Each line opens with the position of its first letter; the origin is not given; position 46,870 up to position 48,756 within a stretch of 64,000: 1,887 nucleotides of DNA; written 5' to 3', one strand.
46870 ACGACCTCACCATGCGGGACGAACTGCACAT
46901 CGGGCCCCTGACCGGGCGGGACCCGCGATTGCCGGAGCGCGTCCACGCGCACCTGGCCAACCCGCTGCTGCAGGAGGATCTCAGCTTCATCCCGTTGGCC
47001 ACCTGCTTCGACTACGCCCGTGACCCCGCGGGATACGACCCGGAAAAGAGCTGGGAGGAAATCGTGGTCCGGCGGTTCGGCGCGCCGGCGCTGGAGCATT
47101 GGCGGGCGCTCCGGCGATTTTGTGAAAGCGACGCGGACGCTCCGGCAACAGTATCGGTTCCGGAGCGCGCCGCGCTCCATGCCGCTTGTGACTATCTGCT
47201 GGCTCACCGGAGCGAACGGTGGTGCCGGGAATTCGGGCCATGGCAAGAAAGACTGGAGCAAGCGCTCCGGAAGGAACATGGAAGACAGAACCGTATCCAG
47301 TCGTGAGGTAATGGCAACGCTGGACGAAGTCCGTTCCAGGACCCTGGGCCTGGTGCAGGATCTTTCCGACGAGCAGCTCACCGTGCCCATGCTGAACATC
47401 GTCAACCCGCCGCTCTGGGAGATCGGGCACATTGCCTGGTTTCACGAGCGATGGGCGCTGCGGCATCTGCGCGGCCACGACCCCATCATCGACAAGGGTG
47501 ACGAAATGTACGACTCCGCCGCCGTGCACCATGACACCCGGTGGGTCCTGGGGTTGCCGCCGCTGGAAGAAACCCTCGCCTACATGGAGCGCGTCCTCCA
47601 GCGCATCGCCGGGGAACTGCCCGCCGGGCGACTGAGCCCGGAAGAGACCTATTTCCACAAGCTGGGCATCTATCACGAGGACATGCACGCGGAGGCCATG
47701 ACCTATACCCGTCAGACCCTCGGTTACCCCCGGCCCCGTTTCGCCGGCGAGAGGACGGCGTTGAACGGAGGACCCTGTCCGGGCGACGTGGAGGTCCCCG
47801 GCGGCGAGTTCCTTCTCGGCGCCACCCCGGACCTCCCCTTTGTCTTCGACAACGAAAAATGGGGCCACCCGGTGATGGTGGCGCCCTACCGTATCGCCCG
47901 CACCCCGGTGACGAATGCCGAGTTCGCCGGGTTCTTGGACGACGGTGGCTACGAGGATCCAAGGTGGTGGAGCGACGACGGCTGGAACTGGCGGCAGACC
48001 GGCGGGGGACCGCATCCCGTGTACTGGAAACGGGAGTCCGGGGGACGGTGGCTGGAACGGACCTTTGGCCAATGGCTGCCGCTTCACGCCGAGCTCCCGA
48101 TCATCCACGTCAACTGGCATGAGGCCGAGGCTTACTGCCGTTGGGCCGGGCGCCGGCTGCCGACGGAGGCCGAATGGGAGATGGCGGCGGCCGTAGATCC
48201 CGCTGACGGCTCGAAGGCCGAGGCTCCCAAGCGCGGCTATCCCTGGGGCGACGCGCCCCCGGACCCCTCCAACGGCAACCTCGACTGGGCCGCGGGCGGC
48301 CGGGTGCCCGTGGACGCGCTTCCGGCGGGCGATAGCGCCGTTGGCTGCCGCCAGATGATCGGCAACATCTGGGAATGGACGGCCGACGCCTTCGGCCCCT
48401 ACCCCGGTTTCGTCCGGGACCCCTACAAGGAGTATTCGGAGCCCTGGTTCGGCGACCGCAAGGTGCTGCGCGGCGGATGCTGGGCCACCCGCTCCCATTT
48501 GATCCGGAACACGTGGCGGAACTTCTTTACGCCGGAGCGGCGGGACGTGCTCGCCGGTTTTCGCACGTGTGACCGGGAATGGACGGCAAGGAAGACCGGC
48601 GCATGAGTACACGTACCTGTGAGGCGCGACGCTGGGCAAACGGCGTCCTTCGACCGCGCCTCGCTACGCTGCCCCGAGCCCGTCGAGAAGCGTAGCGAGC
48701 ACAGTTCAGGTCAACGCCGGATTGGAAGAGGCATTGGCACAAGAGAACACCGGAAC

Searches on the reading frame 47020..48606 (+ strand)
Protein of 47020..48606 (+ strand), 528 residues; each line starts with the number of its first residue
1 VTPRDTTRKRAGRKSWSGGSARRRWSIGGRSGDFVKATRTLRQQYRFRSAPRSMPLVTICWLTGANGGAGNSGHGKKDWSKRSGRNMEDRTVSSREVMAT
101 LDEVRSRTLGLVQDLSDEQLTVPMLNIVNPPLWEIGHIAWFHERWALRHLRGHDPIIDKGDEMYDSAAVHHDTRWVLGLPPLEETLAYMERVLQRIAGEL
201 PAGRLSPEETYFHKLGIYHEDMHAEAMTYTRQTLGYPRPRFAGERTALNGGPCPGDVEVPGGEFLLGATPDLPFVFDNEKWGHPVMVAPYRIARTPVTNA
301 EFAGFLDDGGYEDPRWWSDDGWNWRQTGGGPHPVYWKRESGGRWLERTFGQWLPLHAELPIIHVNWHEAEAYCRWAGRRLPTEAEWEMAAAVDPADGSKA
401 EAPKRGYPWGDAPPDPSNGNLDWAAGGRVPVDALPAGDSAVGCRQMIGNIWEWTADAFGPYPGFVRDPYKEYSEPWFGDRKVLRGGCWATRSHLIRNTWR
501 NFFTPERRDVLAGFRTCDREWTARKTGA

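Call 30: search_protein_families(library=pfam, proteins=[window:47020-48606:+], max_evalue=0.0001)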
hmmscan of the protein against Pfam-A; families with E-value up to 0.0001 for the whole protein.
window:47020-48606:+ (528 aa): 2 families
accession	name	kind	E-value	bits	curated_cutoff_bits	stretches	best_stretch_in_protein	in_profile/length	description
PF03781.23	FGE-sulfatase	-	8.3e-52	176.8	23.3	1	253-516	2-253/255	Sulfatase-modifying factor enzyme 1-like domain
PF12867.12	DinB_2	-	1.4e-11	45.3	24.8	1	101-205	2-92/128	DinB superfamily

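Call 33: search_protein_families(library=ncbifam, proteins=[window:47020-48606:+], max_evalue=0.00001)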
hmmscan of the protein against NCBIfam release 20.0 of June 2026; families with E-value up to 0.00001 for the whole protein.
window:47020-48606:+ (528 aa): 6 families
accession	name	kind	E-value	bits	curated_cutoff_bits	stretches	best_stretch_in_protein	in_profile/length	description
NF041186.1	SenA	equivalog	1.8e-155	518.1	420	1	91-517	2-381/382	selenoneine synthase SenA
TIGR03440.2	egtB_TIGR03440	equivalog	5.9e-103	345.1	360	1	99-516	3-412/413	ergothioneine biosynthesis protein EgtB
TIGR04344.1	ovoA_Nterm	equivalog_domain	4.3e-44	151.1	400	1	215-516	145-443/444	5-histidylcysteine sulfoxide synthase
TIGR04373.1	egtB_X_signatur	signature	1.7e-25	88.8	71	1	469-517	1-49/50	EgtB-related enzyme signature domain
TIGR03525.2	GldK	equivalog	7.3e-14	51.9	350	1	354-517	215-404/408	T9SS ring complex lipoprotein PorK/GldK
NF051459.1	pyoverdine_PvdO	equivalog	2.2e-06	27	500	0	253-516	33-276/280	dihydropyoverdine dehydrogenase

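Call 48: find_related_loci(query=window:47278-48606:+, collection=metagenome_contigs, flank=10000)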
Query window:47278-48606:+ (442 aa) in metagenome_contigs; peptide patterns used: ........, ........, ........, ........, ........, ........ (x = any residue, [..] = any of these).
600 stretches matched a pattern (row limit reached: there are more); 590 encode a relative of the query (tblastn E <= 1e-3); the best 80 are kept; 80 distinct loci.
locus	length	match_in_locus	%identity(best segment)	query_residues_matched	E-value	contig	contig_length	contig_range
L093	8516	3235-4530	63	6-431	0e+0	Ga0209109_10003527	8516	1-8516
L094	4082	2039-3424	60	6-433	0e+0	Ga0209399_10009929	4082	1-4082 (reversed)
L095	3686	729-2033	61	3-431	0e+0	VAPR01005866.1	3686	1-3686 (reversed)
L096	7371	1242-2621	56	5-433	6e-174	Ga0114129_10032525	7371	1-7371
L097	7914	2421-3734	60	5-434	2e-173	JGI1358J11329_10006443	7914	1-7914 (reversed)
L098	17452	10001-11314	60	5-434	3e-173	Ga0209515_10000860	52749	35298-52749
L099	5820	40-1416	57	5-433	8e-173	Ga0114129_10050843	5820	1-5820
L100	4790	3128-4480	57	6-431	8e-175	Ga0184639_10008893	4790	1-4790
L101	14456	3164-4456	60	7-433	2e-170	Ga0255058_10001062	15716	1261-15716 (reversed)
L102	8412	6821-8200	57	5-433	3e-170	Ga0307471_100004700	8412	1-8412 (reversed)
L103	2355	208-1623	56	5-442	0e+0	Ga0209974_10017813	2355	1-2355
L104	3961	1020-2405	57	6-433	2e-176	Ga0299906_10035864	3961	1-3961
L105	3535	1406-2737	58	5-440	7e-177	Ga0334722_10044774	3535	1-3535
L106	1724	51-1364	59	5-434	0e+0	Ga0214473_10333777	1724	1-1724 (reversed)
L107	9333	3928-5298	56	5-431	1e-168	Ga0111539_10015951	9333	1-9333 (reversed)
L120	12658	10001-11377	55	6-433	6e-165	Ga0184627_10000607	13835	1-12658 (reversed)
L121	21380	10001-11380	56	6-433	3e-164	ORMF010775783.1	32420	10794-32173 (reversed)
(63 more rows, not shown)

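Call 69: search_protein_families(library=ncbifam, proteins=[L121:2155-3753:-, L121:3750-4517:-, L120:7173-7817:-, L121:12362-13621:-, L107:1647-2510:+], max_evalue=0.00001)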
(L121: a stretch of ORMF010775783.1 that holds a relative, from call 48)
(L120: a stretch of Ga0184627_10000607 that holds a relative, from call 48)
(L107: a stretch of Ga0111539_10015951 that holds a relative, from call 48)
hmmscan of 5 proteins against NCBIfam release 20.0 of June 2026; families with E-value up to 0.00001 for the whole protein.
L121:2155-3753:- (532 aa): 9 families
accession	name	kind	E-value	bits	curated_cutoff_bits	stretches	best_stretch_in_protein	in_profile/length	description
NF049931.1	GlyBetbindOsmF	equivalog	1.9e-37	128.9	400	1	250-518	2-282/283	glycine betaine ABC transporter substrate-binding protein OsmF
TIGR03416.1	ABC_choXWV_perm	equivalog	1.5e-25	90.2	363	1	4-191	74-251/267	choline ABC transporter permease subunit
NF008196.0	PRK10952.1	equivalog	1.6e-23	83.1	439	1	22-215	150-333/356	glycine betaine/L-proline ABC transporter permease ProW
NF040733.1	ABC_perm_U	equivalog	3.6e-11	43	295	1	18-214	58-245/251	ABC transporter permease subunit SaoP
NF008049.0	PRK10782.1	subfamily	4.7e-08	33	212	1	18-178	13-177/217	methionine ABC transporter permease MetI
TIGR01183.1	ntrB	equivalog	9.2e-08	32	209.05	1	21-206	22-198/202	nitrate ABC transporter permease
NF008470.0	PRK11365.1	equivalog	1.2e-07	31.4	347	1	21-212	61-247/263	aliphatic sulfonate ABC transporter permease SsuC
TIGR00974.1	3a0107s02c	equivalog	9.7e-07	28.2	193.45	1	18-155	56-194/272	phosphate ABC transporter permease PstA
NF007545.0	PRK10160.1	equivalog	4.3e-06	26.3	342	1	25-212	87-265/275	taurine ABC transporter permease TauC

L121:3750-4517:- (255 aa): 182 families (the best 25 are shown)
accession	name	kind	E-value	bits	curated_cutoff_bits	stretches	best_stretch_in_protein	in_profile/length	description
TIGR01186.1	proV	subfamily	2.6e-80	270.2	326.6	1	25-234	10-221/363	betaine/proline/choline family ABC transporter ATP-binding protein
TIGR03415.1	ABC_choXWV_ATP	equivalog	2.6e-55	187.9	483.75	1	25-233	41-255/382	choline ABC transporter ATP-binding protein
NF006987.0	PRK09452.1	equivalog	3.5e-54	184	482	1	19-231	28-236/378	spermidine/putrescine ABC transporter ATP-binding protein PotA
TIGR00968.1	3a0106s01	subfamily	7.9e-54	182.7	342.75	1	23-245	15-230/237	sulfate ABC transporter ATP-binding protein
TIGR03265.1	PhnT2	equivalog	6.8e-51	173.5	457.7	1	22-243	18-233/353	putative 2-aminoethylphosphonate ABC transporter ATP-binding protein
TIGR01187.1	potA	subfamily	1.5e-50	172.1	355.6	1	39-239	1-195/325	polyamine ABC transporter ATP-binding protein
NF007480.0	PRK10070.1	equivalog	2.8e-49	168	444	1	25-234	45-256/400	glycine betaine/L-proline ABC transporter ATP-binding protein ProV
NF008105.0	PRK10851.1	equivalog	3.1e-49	167.6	502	1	22-239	16-231/362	sulfate/thiosulfate ABC transporter ATP-binding protein CysA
NF043075.1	MMSYN1_0197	equivalog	1.8e-48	165.2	550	1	19-232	13-222/341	spermidine/putrescine ABC transporter ATP-binding protein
TIGR03258.1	PhnT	equivalog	1.3e-47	162.6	499.15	1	19-246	19-240/359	2-aminoethylphosphonate ABC transport system ATP-binding subunit PhnT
NF040840.2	tungstate_WtpC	equivalog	2.2e-47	162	440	1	24-243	16-229/347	tungstate ABC transporter ATP-binding protein WtpC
TIGR04521.1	ECF_ATPase_2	equivalog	1.8e-46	158.5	330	1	19-233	16-235/279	energy-coupling factor transporter ATPase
NF008653.0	PRK11650.1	subfamily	4.3e-45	154.3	432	1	7-233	3-225/357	sn-glycerol-3-phosphate ABC transporter ATP-binding protein UgpC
NF040933.2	ABC_arch_GlcV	equivalog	1.7e-44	152.1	450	1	24-233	22-232/357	glucose ABC transporter ATP-binding protein GlcV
NF008621.0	PRK11607.1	equivalog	5.2e-44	150.6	613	1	19-243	30-248/377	putrescine ABC transporter ATP-binding subunit PotG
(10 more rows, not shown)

L120:7173-7817:- (214 aa): 3 families
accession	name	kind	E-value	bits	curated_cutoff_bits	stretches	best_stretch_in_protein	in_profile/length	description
TIGR00949.1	2A76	subfamily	1.2e-15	57.7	183.95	1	21-198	3-184/185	homoserine/threonine efflux transporter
NF007591.0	PRK10229.1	equivalog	9.2e-08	32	288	1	11-202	10-205/206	threonine export protein RhtC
NF008201.0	PRK10958.1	equivalog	1.2e-06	28.3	165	1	12-197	15-205/212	leucine efflux protein LeuE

L121:12362-13621:- (419 aa): 4 families
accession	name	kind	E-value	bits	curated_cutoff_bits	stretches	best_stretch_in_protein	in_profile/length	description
TIGR00901.2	2A0125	subfamily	1e-73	248.4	350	1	21-408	3-416/417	AmpG family muropeptide MFS transporter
NF008867.0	PRK11902.1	equivalog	2.7e-55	188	656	1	21-415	12-409/419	muropeptide transporter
NF008238.0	PRK11010.1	equivalog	2e-48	165.4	756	1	21-412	11-405/492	muropeptide MFS transporter AmpG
TIGR02718.1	sider_RhtX_FptX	subfamily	9.7e-27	93.9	356.15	1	26-405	5-386/390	RhtX/FptX family siderophore transporter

L107:1647-2510:+ (287 aa): 18 families
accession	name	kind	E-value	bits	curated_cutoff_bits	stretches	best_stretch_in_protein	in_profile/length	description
NF045632.1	hydroxlase_HsaD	equivalog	2.7e-30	105.3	400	1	9-286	12-289/290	4,5:9,10-diseco-3-hydroxy-5,9,17-trioxoandrosta-1(10),2-diene-4-oate hydrolase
TIGR03343.1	biphenyl_bphD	equivalog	5.4e-26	91.4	462.15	1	19-286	20-281/282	2-hydroxy-6-oxo-6-phenylhexa-2,4-dienoate hydrolase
NF011457.0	PRK14875.1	equivalog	6.4e-24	84.6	307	1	3-280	104-364/372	acetoin dehydrogenase dihydrolipoyllysine-residue acetyltransferase subunit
TIGR03056.1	bchO_mg_che_rel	equivalog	3.1e-17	62.5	172.55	1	12-125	9-123/278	alpha/beta fold hydrolase BchO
NF051488.1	bifunc_PcaDC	exception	1.1e-15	57.7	390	1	30-278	11-243/375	bifunctional 3-oxoadipate enol-lactonase/4-carboxymuconolactone decarboxylase PcaDC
NF002043.0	PRK00870.1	subfamily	1.3e-15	57.6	265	1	20-278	35-291/302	haloalkane dehalogenase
NF002938.0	PRK03592.1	equivalog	2.3e-15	56.7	241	1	6-139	7-137/298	haloalkane dehalogenase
TIGR03695.1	menH_SHCHC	equivalog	8.5e-14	51.6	208.55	1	30-274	3-240/252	2-succinyl-6-hydroxy-2,4-cyclohexadiene-1-carboxylate synthase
NF050089.1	i_nPHAscl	equivalog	9.9e-14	51.1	300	1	18-134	6-121/288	intracellular short-chain-length polyhydroxyalkanoate depolymerase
TIGR02427.1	protocat_pcaD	equivalog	4.3e-13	49.2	255.85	1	31-285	15-250/251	3-oxoadipate enol-lactonase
NF002873.0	PRK03204.1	equivalog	6e-11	42.2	466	1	18-273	23-273/286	haloalkane dehalogenase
TIGR01250.1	pro_imino_pep_2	subfamily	3.3e-10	40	167.65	1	12-283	5-285/288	proline iminopeptidase-family hydrolase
NF007954.0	PRK10673.1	equivalog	2.2e-08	33.7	399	1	50-280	31-247/255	esterase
TIGR01738.1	bioH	equivalog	3.6e-08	33.3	206.95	1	29-267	3-227/245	pimeloyl-ACP methyl ester esterase BioH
NF045948.1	ProImpepThrmp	equivalog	5.8e-07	29.2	500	1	10-280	3-282/291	proline iminopeptidase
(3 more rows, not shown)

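Call 78: search_solved_structures(query=window:47278-48606:+, max_evalue=1e-10)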
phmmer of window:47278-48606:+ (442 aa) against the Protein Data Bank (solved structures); distinct sequences matched with E-value up to 1e-10: 27.
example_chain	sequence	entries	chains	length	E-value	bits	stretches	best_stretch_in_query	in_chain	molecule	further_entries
8ux5_A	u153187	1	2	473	5.6e-102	345.4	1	11-432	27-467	Selenoxide synthase OvsA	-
8u41_A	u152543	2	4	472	5.8e-99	335.4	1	11-432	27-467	Selenoxide synthase OvsA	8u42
8ryz_A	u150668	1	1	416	1.1e-79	271.8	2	11-308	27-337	selenoneine synthase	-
8k5i_A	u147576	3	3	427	1.3e-79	271.6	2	11-308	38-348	selenoneine synthase SenA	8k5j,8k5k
4x8b_A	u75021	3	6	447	1.1e-74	255.4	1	10-431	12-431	Sulfoxide synthase EgtB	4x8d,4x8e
8qf6_A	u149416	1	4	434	3.6e-50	174.5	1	18-314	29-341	Ergothioneine biosynthesis protein EgtB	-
6qki_A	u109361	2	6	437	3.7e-50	174.4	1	18-314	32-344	Uncharacterized protein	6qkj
6o6l_A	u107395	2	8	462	4.1e-50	174.3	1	18-313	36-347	EgtB (Cabther)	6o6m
8vih_A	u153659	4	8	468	1.9e-30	109.4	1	128-429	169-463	Sulfoxide synthase EgtB-IV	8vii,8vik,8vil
8khq_A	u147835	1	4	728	9.3e-30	107.1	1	94-418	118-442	5-histidylcysteine sulfoxide synthase/putative 4-mercaptohistidine N1-methyltranferase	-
8vig_A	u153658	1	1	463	2.3e-29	105.8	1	96-429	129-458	Sulfoxide synthase EgtB-IV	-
6muj_A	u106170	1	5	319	2.6e-19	72.7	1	151-431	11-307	Formylglycine-generating enzyme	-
2q17_A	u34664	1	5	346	3.2e-19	72.4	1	151-431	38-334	formylglycine generating enzyme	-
7ml6_A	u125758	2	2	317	8.2e-19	71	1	167-347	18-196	CalU17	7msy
6vqp_A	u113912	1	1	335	9.6e-19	70.8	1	167-347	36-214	CalU17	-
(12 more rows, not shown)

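Call 81: search_solved_structures(query=window:47278-48606:+, max_evalue=1e-60, show_alignments=4)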
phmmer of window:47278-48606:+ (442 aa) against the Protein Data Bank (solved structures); distinct sequences matched with E-value up to 1e-60: 5.
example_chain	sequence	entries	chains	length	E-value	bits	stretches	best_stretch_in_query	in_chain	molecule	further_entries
8ux5_A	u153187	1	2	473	5.6e-102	345.4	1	11-432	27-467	Selenoxide synthase OvsA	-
8u41_A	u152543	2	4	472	5.8e-99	335.4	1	11-432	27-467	Selenoxide synthase OvsA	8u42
8ryz_A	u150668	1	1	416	1.1e-79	271.8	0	11-308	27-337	selenoneine synthase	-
8k5i_A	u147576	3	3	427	1.3e-79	271.6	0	11-308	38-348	selenoneine synthase SenA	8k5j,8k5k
4x8b_A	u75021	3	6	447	1.1e-74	255.4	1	10-431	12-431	Sulfoxide synthase EgtB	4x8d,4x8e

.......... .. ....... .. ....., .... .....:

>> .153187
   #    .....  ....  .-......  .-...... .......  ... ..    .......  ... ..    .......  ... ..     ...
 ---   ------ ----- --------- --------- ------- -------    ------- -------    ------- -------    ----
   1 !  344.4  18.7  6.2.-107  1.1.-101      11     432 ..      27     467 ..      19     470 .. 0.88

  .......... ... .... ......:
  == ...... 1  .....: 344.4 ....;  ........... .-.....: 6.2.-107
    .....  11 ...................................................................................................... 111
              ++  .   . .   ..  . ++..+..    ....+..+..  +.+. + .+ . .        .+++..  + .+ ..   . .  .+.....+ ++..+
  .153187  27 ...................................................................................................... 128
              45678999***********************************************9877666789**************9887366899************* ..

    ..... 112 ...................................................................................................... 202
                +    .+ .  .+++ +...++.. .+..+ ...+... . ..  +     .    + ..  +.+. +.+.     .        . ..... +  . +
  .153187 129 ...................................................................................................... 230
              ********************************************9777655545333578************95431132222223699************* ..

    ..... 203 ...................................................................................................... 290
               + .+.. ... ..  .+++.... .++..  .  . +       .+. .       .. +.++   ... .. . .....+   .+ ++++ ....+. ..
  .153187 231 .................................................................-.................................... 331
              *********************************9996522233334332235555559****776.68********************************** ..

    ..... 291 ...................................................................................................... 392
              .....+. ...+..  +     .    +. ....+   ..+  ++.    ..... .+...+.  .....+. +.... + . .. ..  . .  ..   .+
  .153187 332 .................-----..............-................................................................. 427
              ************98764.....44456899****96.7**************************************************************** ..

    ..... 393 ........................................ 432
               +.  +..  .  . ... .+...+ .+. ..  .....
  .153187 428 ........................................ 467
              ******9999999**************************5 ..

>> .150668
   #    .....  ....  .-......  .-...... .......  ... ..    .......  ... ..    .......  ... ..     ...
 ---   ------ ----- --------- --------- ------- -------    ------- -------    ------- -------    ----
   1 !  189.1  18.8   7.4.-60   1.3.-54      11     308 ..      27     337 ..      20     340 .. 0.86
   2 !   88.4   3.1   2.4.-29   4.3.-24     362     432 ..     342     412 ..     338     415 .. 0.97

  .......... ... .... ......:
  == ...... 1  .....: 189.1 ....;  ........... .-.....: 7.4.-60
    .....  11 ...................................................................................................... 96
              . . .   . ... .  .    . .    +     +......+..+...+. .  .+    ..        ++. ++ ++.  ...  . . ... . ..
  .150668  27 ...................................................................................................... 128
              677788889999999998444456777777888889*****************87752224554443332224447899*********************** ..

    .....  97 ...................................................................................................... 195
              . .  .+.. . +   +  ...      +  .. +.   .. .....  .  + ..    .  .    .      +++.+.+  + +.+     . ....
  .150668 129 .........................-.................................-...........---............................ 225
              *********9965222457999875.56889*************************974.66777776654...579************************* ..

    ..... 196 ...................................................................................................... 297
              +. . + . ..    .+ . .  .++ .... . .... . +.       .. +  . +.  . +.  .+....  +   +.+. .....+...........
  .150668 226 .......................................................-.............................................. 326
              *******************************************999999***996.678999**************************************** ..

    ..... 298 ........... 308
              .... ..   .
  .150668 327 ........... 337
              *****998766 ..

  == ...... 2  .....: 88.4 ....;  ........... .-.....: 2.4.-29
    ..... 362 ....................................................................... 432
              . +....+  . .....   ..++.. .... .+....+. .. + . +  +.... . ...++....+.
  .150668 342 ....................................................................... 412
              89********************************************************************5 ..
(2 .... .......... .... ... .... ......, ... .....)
